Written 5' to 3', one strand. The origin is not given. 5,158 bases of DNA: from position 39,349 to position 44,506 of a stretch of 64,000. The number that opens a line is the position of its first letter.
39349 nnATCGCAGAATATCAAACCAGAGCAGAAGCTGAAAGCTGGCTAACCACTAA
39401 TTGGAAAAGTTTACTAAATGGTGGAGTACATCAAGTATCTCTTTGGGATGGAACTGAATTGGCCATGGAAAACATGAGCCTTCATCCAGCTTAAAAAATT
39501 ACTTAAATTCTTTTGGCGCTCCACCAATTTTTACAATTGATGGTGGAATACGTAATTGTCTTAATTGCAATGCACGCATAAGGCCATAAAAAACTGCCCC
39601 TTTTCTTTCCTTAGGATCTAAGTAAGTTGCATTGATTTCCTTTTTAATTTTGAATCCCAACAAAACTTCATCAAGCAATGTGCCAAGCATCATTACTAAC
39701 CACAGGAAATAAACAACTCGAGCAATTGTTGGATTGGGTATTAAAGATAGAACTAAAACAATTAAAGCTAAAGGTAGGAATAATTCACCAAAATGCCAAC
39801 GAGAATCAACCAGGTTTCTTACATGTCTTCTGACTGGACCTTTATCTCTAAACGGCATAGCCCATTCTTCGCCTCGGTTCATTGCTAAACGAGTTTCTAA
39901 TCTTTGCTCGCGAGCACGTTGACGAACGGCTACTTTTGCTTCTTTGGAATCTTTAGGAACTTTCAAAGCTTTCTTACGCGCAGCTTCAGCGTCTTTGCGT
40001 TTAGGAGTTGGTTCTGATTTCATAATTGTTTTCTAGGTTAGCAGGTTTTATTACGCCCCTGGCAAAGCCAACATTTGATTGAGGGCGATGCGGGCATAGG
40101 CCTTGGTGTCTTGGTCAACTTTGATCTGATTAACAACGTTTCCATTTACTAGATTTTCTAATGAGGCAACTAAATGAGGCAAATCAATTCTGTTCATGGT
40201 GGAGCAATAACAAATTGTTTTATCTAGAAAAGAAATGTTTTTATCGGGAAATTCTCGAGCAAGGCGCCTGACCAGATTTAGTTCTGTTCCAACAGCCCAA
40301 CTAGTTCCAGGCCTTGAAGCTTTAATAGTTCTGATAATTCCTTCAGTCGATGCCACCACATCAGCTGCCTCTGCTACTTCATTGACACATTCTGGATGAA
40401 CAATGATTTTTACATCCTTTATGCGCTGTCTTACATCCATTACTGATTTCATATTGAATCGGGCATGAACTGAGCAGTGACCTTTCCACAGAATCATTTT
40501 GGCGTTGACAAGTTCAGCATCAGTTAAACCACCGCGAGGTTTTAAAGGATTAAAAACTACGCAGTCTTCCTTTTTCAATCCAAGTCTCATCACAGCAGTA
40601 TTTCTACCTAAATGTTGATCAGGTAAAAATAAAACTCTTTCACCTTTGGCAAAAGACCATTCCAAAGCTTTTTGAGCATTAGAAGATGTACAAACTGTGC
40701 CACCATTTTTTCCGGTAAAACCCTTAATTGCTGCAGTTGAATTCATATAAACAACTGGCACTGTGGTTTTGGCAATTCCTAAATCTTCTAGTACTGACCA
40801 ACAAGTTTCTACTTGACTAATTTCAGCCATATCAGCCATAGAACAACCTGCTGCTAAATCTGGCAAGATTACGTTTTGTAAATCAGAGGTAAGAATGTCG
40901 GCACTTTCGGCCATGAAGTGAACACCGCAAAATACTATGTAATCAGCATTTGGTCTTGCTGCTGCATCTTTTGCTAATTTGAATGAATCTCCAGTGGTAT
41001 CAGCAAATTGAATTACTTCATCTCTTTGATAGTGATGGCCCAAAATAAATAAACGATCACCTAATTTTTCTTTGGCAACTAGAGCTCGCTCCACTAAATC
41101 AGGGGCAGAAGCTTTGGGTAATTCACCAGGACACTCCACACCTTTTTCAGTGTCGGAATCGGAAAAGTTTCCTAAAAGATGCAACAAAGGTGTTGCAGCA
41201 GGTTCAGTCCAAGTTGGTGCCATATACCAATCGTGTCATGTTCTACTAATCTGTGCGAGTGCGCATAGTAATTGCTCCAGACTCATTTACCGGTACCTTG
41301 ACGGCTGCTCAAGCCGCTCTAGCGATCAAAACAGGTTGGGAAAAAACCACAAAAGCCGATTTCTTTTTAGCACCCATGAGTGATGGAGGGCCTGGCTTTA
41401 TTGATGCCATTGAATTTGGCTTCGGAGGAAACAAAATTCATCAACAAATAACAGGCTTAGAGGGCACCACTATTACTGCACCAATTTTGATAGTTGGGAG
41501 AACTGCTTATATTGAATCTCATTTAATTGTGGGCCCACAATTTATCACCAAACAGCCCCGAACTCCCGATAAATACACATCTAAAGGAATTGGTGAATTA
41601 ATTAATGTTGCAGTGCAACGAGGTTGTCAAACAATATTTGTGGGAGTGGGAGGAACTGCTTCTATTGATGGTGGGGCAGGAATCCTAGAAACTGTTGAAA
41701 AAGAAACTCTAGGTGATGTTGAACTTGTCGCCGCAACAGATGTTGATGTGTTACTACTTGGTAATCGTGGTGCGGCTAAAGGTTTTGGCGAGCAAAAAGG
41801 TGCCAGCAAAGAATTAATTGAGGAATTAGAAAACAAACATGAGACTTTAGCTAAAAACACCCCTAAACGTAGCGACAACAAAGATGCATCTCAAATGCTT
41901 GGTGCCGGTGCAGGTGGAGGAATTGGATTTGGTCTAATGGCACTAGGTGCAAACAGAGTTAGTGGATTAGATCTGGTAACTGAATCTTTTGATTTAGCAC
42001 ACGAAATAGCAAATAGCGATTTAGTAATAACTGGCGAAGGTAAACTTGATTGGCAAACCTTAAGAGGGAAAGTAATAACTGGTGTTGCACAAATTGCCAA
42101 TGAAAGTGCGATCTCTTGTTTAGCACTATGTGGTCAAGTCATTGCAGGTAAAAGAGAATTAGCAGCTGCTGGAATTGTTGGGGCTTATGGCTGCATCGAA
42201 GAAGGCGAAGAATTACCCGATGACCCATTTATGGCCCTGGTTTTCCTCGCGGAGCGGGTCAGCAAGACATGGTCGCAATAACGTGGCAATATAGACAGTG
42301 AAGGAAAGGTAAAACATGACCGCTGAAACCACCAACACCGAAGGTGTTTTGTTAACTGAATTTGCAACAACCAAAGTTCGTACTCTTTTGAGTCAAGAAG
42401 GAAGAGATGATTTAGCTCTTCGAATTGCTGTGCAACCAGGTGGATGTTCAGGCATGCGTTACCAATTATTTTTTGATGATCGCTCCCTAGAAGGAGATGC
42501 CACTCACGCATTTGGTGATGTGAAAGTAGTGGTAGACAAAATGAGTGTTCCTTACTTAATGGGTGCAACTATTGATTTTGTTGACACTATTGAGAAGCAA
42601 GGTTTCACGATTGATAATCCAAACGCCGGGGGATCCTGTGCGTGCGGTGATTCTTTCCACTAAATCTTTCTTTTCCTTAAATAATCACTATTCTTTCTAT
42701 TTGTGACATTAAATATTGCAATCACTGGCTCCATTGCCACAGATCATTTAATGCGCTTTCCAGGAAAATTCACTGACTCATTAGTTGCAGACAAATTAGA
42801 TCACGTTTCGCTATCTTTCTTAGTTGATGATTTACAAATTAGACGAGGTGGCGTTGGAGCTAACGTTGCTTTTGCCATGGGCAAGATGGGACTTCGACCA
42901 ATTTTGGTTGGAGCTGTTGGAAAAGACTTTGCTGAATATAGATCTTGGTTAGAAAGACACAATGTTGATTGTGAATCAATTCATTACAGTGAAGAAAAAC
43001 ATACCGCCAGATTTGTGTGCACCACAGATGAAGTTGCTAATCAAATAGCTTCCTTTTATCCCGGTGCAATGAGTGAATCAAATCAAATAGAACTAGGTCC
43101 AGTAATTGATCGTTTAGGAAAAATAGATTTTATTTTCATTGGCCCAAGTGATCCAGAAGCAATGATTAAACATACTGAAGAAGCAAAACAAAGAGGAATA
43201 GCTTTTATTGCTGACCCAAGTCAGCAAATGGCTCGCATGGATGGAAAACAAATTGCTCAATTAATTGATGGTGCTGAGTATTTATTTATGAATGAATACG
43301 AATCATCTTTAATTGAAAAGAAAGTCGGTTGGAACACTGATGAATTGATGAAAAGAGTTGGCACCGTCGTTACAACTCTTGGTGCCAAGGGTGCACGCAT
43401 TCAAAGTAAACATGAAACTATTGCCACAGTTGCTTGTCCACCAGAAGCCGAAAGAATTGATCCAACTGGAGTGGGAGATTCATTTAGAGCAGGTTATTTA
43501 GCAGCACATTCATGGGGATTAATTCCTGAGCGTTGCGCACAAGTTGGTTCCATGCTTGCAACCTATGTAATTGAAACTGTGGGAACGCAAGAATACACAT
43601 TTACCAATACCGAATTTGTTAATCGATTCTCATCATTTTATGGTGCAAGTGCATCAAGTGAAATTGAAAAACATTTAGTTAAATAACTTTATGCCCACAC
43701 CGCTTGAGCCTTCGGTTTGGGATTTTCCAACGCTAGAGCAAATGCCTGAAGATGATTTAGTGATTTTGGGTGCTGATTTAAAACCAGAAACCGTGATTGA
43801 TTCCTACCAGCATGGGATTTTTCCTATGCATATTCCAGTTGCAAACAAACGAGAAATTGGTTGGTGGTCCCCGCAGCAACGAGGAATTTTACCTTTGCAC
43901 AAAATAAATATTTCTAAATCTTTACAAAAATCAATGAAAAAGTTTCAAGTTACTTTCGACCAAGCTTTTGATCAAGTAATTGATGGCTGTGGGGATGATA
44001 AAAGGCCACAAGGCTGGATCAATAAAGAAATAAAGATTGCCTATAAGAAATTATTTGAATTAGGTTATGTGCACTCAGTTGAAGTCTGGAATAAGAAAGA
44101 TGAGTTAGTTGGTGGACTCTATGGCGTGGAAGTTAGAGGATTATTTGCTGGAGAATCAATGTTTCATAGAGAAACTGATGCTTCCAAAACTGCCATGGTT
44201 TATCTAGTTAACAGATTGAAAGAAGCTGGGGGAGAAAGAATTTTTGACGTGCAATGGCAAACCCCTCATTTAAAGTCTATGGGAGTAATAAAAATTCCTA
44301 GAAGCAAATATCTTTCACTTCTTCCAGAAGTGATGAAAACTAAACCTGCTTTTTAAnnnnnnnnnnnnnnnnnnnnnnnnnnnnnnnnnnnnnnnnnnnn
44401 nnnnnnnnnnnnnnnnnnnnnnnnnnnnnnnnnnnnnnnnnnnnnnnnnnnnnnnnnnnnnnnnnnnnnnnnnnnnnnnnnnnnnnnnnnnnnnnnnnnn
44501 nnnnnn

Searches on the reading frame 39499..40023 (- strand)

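Call 39: search_protein_families(library=pfam, proteins=[window:39499-40023:-], max_evalue=0.000001)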
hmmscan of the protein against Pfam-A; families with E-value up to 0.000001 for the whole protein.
window:39499-40023:- (174 aa): 1 family
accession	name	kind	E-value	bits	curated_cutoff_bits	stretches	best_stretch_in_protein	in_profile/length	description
PF11241.13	DUF3043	-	2.6e-52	177.7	25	1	2-167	2-170/171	Protein of unknown function (DUF3043)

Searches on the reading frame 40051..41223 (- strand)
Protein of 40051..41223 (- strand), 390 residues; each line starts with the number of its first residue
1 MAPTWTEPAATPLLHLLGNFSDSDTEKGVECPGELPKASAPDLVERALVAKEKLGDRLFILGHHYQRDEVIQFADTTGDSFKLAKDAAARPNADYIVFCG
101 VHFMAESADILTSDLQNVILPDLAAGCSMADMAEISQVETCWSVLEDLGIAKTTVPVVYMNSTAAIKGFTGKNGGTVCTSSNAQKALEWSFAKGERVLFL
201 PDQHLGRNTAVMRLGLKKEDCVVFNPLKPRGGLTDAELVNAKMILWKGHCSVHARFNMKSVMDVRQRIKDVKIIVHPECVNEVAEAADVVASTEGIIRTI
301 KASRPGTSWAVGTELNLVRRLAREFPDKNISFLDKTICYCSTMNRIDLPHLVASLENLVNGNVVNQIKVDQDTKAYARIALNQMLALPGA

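Call 39: search_protein_families(library=pfam, proteins=[window:40051-41223:-], max_evalue=0.000001)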
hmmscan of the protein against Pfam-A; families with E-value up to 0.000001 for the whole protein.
window:40051-41223:- (390 aa): 1 family
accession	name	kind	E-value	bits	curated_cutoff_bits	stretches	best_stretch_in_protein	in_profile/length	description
PF02445.21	NadA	-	4.5e-96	321.9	27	1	53-385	7-294/295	Quinolinate synthetase A protein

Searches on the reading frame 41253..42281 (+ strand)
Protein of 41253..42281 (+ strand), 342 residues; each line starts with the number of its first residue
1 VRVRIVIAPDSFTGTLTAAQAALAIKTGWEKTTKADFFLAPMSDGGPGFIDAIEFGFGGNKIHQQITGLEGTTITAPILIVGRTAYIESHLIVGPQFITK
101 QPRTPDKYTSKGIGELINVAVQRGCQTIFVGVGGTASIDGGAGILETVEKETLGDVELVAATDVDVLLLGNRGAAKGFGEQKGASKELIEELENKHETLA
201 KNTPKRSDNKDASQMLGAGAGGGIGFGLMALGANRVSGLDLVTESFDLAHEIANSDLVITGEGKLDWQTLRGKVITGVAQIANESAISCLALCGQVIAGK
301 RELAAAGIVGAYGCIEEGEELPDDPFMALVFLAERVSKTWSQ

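Call 39: search_protein_families(library=pfam, proteins=[window:41253-42281:+], max_evalue=0.000001)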
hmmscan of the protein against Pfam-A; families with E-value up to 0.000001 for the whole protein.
window:41253-42281:+ (342 aa): 1 family
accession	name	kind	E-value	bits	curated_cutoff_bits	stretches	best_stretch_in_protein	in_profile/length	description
PF02595.20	Gly_kinase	-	2.2e-84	284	23.3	2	151-321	179-349/372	Glycerate kinase family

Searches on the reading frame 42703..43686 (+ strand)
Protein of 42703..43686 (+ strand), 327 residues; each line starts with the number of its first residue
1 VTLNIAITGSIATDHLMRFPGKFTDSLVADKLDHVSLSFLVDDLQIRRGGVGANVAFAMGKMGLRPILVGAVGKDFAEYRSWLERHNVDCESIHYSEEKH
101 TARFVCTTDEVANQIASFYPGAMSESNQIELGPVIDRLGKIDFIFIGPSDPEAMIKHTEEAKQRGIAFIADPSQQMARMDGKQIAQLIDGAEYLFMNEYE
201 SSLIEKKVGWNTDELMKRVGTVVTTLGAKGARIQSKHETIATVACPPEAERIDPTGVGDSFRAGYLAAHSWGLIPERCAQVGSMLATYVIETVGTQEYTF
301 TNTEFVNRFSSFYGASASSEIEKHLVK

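Call 40: search_protein_families(library=pfam, proteins=[window:42703-43686:+], max_evalue=0.000001)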
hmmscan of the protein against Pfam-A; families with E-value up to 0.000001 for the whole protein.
window:42703-43686:+ (327 aa): 1 family
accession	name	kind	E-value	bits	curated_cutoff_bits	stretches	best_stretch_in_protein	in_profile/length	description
PF00294.29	PfkB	-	5e-43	148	25.8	1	32-297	21-297/302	pfkB family carbohydrate kinase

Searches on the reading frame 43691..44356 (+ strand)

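Call 40: search_protein_families(library=pfam, proteins=[window:43691-44356:+], max_evalue=0.000001)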
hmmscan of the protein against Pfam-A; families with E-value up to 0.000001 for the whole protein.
window:43691-44356:+ (221 aa): 1 family
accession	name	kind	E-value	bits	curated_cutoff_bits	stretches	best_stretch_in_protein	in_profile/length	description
PF03588.20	Leu_Phe_trans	-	1.1e-61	207.7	22.7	1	32-203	1-171/171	Leucyl/phenylalanyl-tRNA protein transferase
